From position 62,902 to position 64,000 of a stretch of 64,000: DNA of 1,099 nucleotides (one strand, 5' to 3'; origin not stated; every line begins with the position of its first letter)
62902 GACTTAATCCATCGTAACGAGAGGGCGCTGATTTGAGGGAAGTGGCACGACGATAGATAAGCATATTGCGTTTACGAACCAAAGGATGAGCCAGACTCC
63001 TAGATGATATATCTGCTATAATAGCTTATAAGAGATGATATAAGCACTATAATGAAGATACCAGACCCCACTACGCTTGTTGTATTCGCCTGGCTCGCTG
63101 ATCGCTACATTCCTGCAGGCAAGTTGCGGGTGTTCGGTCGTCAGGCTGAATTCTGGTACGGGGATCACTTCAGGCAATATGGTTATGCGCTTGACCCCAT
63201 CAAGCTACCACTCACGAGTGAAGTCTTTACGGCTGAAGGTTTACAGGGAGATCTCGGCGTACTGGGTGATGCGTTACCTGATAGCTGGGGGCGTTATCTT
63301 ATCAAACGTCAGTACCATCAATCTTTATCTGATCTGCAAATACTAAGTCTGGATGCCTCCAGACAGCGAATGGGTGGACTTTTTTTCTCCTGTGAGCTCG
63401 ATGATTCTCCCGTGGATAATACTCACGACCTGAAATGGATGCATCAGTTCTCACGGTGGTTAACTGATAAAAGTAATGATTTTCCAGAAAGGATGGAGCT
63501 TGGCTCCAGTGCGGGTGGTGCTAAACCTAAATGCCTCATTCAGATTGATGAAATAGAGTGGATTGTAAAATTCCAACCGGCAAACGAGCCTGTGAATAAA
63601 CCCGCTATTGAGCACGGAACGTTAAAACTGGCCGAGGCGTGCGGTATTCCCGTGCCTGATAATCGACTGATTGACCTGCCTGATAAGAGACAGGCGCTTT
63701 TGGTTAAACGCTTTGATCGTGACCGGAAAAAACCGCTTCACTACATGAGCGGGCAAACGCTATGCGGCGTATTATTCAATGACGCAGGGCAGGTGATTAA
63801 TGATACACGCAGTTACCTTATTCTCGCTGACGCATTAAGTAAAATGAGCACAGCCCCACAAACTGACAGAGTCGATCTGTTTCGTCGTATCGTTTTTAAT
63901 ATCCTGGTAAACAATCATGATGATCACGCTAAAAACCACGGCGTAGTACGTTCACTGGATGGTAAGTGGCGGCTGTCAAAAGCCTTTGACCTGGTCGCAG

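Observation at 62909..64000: Apparently orphan HipA-like kinase gene with a GC-richer composition than its surroundings, preceded by short direct repeats and a small palindrome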

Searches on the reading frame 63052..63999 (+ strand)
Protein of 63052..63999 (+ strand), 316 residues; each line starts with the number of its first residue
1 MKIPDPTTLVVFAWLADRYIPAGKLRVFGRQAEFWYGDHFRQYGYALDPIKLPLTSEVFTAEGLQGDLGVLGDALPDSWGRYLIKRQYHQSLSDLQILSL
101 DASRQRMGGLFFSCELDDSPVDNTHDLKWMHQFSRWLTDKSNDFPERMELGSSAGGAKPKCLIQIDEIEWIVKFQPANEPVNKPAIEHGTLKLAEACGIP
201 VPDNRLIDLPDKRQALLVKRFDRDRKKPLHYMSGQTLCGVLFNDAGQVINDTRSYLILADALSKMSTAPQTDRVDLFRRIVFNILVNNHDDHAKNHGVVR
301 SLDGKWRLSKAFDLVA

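Call 6: search_protein_families(library=pfam, proteins=[window:63052-63999:+], max_evalue=0.01)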
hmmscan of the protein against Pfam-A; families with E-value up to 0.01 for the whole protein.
window:63052-63999:+ (316 aa): 2 families
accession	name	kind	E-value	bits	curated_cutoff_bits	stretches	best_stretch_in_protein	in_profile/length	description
PF07804.18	HipA_C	-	4.4e-39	134.8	30.5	1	152-315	1-160/213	HipA-like C-terminal domain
PF13657.11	Couple_hipA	-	0.0023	18.8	22.5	1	21-94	9-81/99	HipA N-terminal domain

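Call 7: search_protein_families(library=ncbifam, proteins=[window:63052-63999:+], max_evalue=0.01)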
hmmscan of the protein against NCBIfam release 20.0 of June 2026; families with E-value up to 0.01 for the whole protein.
window:63052-63999:+ (316 aa): 1 family
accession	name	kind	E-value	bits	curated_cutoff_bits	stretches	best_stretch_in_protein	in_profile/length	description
NF007297.0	PRK09775.1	equivalog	7.9e-06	24.9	401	1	149-315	201-370/446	type II toxin-antitoxin system HipA family toxin YjjJ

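Call 8: search_solved_structures(query=window:63052-63999:+, max_evalue=0.01, show_alignments=2)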
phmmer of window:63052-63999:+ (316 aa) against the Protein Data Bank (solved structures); distinct sequences matched with E-value up to 0.01: 14.
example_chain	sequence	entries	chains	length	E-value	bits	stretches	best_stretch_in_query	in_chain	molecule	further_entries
7ab4_C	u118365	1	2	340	6.2e-11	45.5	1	145-314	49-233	HipA_C domain-containing protein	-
7ab5_C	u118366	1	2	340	1.3e-10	44.5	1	145-301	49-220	HipA_C domain-containing protein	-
7ab3_C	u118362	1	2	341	1.5e-10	44.2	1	145-314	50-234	HipA_C domain-containing protein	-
8ezr_B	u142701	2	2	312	8.8e-08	35.1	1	160-315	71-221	HipT(Lp)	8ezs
7vkb_A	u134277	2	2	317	9.1e-08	35.1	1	160-315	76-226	HipA_C domain-containing protein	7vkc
7wcf_A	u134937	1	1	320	3.4e-07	33.2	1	160-315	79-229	HipA_C domain-containing protein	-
3tpd_A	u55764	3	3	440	3.5e-05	26.6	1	187-315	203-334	Serine/threonine-protein kinase HipA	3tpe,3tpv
2wiu_A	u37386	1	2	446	8e-05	25.4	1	187-315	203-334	PROTEIN HIPA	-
3hzi_A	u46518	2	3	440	0.00024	23.8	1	187-315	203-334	Protein hipA | Serine/threonine-protein kinase HipA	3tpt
3tpb_A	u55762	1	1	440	0.00025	23.8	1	187-315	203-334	Serine/threonine-protein kinase HipA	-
4yg7_D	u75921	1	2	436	0.00052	22.7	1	187-315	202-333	Serine/threonine-protein kinase HipA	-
3fbr_A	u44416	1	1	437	0.00052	22.7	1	187-315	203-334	Serine/threonine-protein kinase toxin HipA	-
3dnt_A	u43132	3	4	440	0.00053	22.7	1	187-315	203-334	Protein hipA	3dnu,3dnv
5k98_A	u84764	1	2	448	0.00055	22.6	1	187-315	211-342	Serine/threonine-protein kinase HipA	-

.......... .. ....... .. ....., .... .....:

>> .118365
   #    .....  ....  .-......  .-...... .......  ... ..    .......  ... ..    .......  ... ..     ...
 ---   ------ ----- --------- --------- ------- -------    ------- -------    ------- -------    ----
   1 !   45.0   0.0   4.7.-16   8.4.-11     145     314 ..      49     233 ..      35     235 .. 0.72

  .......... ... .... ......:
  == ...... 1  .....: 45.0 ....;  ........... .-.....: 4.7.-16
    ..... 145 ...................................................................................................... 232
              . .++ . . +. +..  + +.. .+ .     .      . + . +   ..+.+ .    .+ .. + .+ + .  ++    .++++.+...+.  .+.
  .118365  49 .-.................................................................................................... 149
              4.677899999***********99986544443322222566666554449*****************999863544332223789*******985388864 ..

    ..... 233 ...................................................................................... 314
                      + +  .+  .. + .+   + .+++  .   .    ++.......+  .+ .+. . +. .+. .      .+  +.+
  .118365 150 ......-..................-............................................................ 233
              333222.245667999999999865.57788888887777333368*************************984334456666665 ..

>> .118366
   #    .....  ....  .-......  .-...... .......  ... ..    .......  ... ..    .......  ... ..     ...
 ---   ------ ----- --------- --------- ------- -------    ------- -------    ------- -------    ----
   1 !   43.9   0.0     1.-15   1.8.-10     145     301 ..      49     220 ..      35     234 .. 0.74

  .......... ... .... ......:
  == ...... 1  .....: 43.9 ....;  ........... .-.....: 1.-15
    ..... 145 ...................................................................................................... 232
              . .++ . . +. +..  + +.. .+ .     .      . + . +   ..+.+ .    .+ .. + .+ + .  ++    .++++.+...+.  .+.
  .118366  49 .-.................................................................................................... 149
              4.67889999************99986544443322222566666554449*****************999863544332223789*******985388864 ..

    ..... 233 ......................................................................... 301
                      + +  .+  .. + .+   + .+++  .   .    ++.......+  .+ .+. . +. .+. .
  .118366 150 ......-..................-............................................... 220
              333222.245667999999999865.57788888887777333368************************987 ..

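Call 9: find_homologous_proteins(query=window:63052-63999:+, max_evalue=0.00001)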
Query window:63052-63999:+ (316 aa): 669 proteins with E <= 0.00001 among 2493 candidates; the best 120 are listed.
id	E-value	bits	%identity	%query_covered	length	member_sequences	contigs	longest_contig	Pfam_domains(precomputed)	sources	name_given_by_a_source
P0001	1.6e-196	670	91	100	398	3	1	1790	PF07804.19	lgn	-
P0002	1.8e-182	624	84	100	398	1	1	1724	PF07804.19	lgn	-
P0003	8.4e-180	615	83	100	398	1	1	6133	PF07804.19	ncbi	-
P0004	1.2e-177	608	84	100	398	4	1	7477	PF07804.19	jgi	-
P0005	1.0e-176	605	82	100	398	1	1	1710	PF07804.19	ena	-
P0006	2.9e-174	597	81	100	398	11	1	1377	PF07804.19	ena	-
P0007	5.0e-173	593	80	100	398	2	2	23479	PF07804.19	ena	-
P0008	3.2e-161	554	76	100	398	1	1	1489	PF07804.19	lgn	-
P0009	4.6e-160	550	74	100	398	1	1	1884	PF07804.19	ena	-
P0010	2.6e-156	538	73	100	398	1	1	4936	PF07804.19,PF13657.12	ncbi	-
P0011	3.5e-156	538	73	100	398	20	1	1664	PF07804.19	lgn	-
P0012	1.1e-151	523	71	100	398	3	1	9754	PF07804.19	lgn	-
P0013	2.1e-150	519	78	91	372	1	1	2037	PF07804.19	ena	-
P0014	1.9e-149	516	76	91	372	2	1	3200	PF07804.19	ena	-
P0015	7.4e-143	494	66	100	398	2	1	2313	PF07804.19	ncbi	-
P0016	2.0e-142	492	69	100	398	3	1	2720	PF07804.19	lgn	-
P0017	1.5e-141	490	67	100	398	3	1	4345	PF07804.19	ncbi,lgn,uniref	ncbi:hypothetical protein MNBD_GAMMA10-2827 [hydrothermal vent metagenome]|uniref:HipA-like C-termin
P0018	7.6e-134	464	69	92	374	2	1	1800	PF07804.19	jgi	jgi:serine/threonine-protein kinase HipA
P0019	1.4e-129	450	61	100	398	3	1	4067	PF07804.19,PF13657.12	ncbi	-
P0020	6.9e-125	435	59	100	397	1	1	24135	PF07804.19,PF13657.12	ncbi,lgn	ncbi:MAG: type II toxin-antitoxin system HipA family toxin [Gammaproteobacteria bacterium]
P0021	7.5e-125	435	59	100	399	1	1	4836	PF07804.19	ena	-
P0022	2.0e-124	433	60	100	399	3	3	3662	PF07804.19,PF13657.12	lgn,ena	-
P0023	3.2e-121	423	88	66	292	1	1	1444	PF07804.19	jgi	jgi:serine/threonine-protein kinase HipA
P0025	4.1e-93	330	51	97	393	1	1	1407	PF07804.19,PF13657.12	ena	-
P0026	4.9e-90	320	50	97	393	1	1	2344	PF07804.19,PF13657.12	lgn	-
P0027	8.0e-90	320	58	75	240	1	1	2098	PF07804.19,PF13657.12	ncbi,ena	-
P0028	2.0e-87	312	50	97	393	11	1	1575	PF07804.19,PF13657.12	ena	-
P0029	9.5e-87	309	48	97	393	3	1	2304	PF07804.19,PF13657.12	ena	-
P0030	1.1e-86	309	50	97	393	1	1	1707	PF07804.19,PF13657.12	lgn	-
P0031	7.4e-86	307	49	97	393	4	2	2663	PF07804.19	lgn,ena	-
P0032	5.5e-82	294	44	97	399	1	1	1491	PF07804.19,PF13657.12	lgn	-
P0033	6.4e-44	169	37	99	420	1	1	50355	PF07804.19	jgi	jgi:serine/threonine-protein kinase HipA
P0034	4.7e-42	163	36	89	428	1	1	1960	PF07804.19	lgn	-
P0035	1.4e-41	161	37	90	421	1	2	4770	PF07804.19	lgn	-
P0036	1.3e-40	158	35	99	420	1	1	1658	PF07804.19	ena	-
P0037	5.0e-40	156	34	98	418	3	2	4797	PF07804.19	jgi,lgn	jgi:serine/threonine-protein kinase HipA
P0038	1.3e-39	155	35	96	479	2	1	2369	PF07804.19,PF13657.12,PF18790.8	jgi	jgi:serine/threonine-protein kinase HipA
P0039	2.6e-39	154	35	94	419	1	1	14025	PF07804.19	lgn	-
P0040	1.0e-38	152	39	86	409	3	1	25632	PF07804.19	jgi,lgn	-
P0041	1.2e-38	151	33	99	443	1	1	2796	PF07804.19,PF13657.12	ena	-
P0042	2.4e-38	150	38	80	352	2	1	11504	PF07804.19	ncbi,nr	ncbi:MAG: HipA domain-containing protein, partial [Gammaproteobacteria bacterium]|nr:HipA domain-con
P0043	3.8e-38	150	37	94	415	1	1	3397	PF07804.19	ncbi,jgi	jgi:serine/threonine-protein kinase HipA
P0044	6.8e-38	149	37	89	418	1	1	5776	PF07804.19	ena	-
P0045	7.7e-38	149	36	95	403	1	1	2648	PF07804.19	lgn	-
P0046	9.9e-38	148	35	89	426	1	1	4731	PF07804.19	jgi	-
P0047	1.2e-37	148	38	90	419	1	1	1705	PF07804.19,PF13657.12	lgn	-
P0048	1.5e-37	148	32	95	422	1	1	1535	PF07804.19,PF13657.12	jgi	jgi:serine/threonine-protein kinase HipA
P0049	1.6e-37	148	37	94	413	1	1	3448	PF07804.19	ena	-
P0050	1.6e-37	148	36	94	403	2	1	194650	PF07804.19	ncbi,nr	ncbi:MAG: type II toxin-antitoxin system HipA family toxin [Methylotenera sp.]|nr:type II toxin-anti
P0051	1.6e-37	148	37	98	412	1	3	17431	PF07804.19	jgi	jgi:serine/threonine-protein kinase HipA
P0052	2.5e-37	147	32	93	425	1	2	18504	PF07804.19,PF13657.12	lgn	-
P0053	2.6e-37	147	36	90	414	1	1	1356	PF07804.19,PF13657.12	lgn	-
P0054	4.5e-37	146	33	95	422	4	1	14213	PF07804.19,PF13657.12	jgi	-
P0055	5.0e-37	146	33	95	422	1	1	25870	PF07804.19,PF13657.12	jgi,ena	-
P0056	7.7e-37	145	32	98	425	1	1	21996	PF07804.19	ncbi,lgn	-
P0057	9.3e-37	145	37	94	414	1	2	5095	PF07804.19,PF13657.12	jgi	jgi:serine/threonine-protein kinase HipA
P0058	9.3e-37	145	34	94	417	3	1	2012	PF07804.19,PF13657.12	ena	-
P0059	1.1e-36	145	36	85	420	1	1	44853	PF07804.19,PF13657.12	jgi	jgi:serine/threonine-protein kinase HipA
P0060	1.1e-36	145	32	95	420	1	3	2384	PF07804.19,PF13657.12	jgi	jgi:serine/threonine-protein kinase HipA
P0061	1.2e-36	145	36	94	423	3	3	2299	PF07804.19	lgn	-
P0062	1.3e-36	145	35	91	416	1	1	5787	PF07804.19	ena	-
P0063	1.3e-36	145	35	85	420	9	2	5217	PF07804.19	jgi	jgi:serine/threonine-protein kinase HipA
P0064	1.4e-36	145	34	98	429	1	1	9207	PF07804.19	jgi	-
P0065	1.4e-36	145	32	98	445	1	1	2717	PF07804.19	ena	-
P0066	1.5e-36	145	35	94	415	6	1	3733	PF07804.19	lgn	-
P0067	1.8e-36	144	35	85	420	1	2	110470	PF07804.19,PF13657.12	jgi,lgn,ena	jgi:serine/threonine-protein kinase HipA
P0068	2.0e-36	144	33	90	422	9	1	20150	PF07804.19,PF13657.12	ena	-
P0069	2.1e-36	144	36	88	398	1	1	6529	PF07804.19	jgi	jgi:serine/threonine-protein kinase HipA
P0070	3.1e-36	144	33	90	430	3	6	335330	PF07804.19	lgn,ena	-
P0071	3.8e-36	143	36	85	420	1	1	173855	PF07804.19,PF13657.12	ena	-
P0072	4.1e-36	143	33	94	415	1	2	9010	PF07804.19,PF13657.12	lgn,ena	-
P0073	4.3e-36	143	36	85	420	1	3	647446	PF07804.19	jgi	jgi:serine/threonine-protein kinase HipA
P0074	4.5e-36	143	34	89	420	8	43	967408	PF07804.19,PF13657.12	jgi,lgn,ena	jgi:serine/threonine-protein kinase HipA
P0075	5.1e-36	143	36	86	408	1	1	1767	PF07804.19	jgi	jgi:serine/threonine-protein kinase HipA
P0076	6.4e-36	142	35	85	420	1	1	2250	PF07804.19,PF13657.12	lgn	-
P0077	7.3e-36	142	34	100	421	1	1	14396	PF07804.19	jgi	jgi:serine/threonine-protein kinase HipA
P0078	7.6e-36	142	36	94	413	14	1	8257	PF07804.19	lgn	-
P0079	8.0e-36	142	35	91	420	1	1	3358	PF07804.19,PF13657.12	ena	-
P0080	9.0e-36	142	39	78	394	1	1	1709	PF07804.19,PF13657.12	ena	-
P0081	1.2e-35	142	33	100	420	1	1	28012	PF07804.19,PF13657.12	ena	-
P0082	1.3e-35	141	33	93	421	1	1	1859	PF07804.19,PF13657.12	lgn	-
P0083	2.9e-35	140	35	89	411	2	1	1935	PF07804.19,PF13657.12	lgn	-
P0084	3.5e-35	140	35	85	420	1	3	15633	PF07804.19,PF13657.12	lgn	-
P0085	4.4e-35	140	33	100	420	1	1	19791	PF07804.19,PF13657.12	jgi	jgi:serine/threonine-protein kinase HipA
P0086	6.2e-35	139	35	90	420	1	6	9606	PF07804.19,PF13657.12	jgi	jgi:serine/threonine-protein kinase HipA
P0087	6.6e-35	139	35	91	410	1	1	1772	PF07804.19,PF13657.12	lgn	-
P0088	9.2e-35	139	34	89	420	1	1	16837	PF07804.19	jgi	jgi:serine/threonine-protein kinase HipA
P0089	1.4e-34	138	33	100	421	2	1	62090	PF07804.19,PF13657.12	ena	-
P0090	1.4e-34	138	34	89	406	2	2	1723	PF07804.19,PF13657.12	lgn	-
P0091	1.6e-34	138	35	89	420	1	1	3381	PF07804.19,PF13657.12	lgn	-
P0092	2.0e-34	138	32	97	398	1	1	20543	PF07804.19,PF13657.12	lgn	-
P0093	2.1e-34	138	34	97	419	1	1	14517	PF07804.19,PF13657.12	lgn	-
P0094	2.6e-34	137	32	99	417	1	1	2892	PF07804.19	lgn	-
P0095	3.6e-34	137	34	94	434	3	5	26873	PF07804.19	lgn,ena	-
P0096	3.9e-34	137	33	85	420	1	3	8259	PF07804.19,PF13657.12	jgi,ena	jgi:serine/threonine-protein kinase HipA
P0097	4.4e-34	136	33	85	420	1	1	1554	PF07804.19,PF13657.12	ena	-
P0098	7.9e-34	136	33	100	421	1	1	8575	PF07804.19,PF13657.12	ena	-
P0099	9.7e-34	135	31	100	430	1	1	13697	PF07804.19,PF13657.12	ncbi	ncbi:MAG: type II toxin-antitoxin system HipA family toxin [Steroidobacteraceae bacterium]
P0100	1.2e-33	135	33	97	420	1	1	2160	PF07804.19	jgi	-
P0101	1.5e-33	135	35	85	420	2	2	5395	PF07804.19,PF13657.12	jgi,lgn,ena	jgi:serine/threonine-protein kinase HipA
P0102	1.7e-33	134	32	91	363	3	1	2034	PF07804.19,PF13657.12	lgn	-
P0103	2.0e-33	134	32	97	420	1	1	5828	PF07804.19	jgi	jgi:serine/threonine-protein kinase HipA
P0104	2.2e-33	134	35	99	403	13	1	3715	PF07804.19,PF13657.12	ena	-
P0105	2.2e-33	134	33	85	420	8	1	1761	PF07804.19,PF13657.12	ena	-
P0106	2.2e-33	134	34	88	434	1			PF07804.19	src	-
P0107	2.3e-33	134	34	89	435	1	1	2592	PF07804.19,PF13657.12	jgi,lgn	jgi:serine/threonine-protein kinase HipA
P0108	3.1e-33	134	32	97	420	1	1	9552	PF07804.19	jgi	jgi:serine/threonine-protein kinase HipA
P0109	3.3e-33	134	33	85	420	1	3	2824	PF07804.19,PF13657.12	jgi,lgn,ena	jgi:serine/threonine-protein kinase HipA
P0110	3.6e-33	133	33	85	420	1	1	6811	PF07804.19,PF13657.12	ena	-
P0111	3.6e-33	133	33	85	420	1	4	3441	PF07804.19,PF13657.12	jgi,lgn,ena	-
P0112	3.6e-33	133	34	96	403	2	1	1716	PF07804.19,PF13657.12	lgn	-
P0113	4.7e-33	133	33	90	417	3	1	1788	PF07804.19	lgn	-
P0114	4.8e-33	133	34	97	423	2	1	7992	PF07804.19,PF13657.12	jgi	jgi:serine/threonine-protein kinase HipA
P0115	4.8e-33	133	33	94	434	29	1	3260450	PF07804.19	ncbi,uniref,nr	ncbi:hypothetical protein AX768_03215 [Burkholderia sp. PAMC 28687]|uniref:type II toxin-antitoxin s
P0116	4.9e-33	133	32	100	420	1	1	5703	PF07804.19,PF13657.12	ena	-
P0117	4.9e-33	133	32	100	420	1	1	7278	PF07804.19,PF13657.12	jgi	jgi:serine/threonine-protein kinase HipA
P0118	5.0e-33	133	33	85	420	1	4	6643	PF07804.19,PF13657.12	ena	-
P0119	5.0e-33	133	33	85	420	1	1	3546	PF07804.19,PF13657.12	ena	-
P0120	5.2e-33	133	34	90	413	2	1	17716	PF07804.19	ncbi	ncbi:MAG: type II toxin-antitoxin system HipA family toxin [Pseudomonadota bacterium]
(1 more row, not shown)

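Call 10: find_encoding_contigs(protein=P0007, flank=6000, max_places=3)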
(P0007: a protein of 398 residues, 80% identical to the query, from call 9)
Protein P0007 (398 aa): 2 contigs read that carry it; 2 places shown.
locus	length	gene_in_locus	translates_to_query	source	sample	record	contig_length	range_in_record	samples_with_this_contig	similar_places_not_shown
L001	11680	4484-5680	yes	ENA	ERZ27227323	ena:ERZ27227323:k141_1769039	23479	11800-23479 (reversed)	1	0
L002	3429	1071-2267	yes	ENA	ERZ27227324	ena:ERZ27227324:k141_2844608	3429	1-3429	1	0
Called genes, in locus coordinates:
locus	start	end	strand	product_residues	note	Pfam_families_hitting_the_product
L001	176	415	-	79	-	PF01541:GIY-YIG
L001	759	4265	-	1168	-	PF17757:UvrB_inter, PF21132:MFD_D3, PF02559:CarD_TRCF_RID, PF00270:DEAD, PF04851:ResIII, PF22590:Cas3-like_C_2 (faint), PF00271:Helicase_C, PF03461:TRCF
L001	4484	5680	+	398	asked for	PF07804:HipA_C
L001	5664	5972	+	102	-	PF13560:HTH_31, PF01381:HTH_3, PF13413:HTH_25 (weak)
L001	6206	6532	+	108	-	-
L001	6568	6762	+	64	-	-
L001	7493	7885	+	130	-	PF11903:ParD_like (weak)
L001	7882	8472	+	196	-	PF06414:Zeta_toxin, PF13671:AAA_33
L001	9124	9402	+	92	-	PF08681:TacA1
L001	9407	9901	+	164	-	PF00583:Acetyltransf_1, PF13673:Acetyltransf_10 (weak), PF13508:Acetyltransf_7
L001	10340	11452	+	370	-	PF02790:COX2_TM, PF00116:COX2, PF00034:Cytochrom_C, PF13442:Cytochrome_CBB3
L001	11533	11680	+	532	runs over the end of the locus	PF00115:COX1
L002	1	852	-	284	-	?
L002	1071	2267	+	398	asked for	PF07804:HipA_C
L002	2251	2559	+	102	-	PF13560:HTH_31, PF01381:HTH_3, PF13413:HTH_25 (weak)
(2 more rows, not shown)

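Call 11: find_encoding_contigs(protein=P0020, flank=6000, max_places=3)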
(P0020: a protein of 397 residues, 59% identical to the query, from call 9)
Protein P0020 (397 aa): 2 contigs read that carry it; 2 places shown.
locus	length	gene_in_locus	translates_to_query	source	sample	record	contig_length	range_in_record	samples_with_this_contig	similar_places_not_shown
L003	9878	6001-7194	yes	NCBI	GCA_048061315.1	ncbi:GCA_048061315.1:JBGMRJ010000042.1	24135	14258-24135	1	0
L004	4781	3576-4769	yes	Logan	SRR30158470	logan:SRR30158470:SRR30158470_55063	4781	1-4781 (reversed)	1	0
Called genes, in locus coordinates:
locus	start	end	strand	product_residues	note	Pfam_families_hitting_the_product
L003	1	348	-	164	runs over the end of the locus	PF03449:GreA_GreB_N, PF01272:GreA_GreB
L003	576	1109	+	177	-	PF13505:OMP_b-brl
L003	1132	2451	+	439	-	-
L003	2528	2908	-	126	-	-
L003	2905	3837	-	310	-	-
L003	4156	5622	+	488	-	PF06629:MipA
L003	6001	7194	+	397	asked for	PF13657:Couple_hipA (weak), PF07804:HipA_C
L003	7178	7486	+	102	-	PF13560:HTH_31, PF01381:HTH_3 (weak)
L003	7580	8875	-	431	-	PF13657:Couple_hipA, PF07804:HipA_C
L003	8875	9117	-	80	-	PF13560:HTH_31, PF01381:HTH_3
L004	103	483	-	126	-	-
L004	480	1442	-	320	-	-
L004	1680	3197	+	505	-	PF06629:MipA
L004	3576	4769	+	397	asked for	PF13657:Couple_hipA (weak), PF07804:HipA_C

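Call 12: find_encoding_contigs(protein=P0004, flank=6000, max_places=3)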
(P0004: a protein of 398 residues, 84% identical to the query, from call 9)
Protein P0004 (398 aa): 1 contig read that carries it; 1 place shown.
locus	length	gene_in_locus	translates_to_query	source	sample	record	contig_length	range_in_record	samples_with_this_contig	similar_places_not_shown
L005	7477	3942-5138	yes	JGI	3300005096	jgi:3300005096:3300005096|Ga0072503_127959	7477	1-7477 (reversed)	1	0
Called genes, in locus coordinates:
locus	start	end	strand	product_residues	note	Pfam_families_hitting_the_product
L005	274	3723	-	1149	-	PF17757:UvrB_inter, PF21132:MFD_D3, PF02559:CarD_TRCF_RID, PF00270:DEAD, PF04851:ResIII, PF22590:Cas3-like_C_2 (faint), PF00271:Helicase_C, PF03461:TRCF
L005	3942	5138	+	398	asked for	PF07804:HipA_C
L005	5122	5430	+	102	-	PF13560:HTH_31, PF01381:HTH_3, PF13413:HTH_25 (weak)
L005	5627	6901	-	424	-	PF13657:Couple_hipA, PF07804:HipA_C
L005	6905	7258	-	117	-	PF13443:HTH_26 (faint), PF01381:HTH_3 (weak)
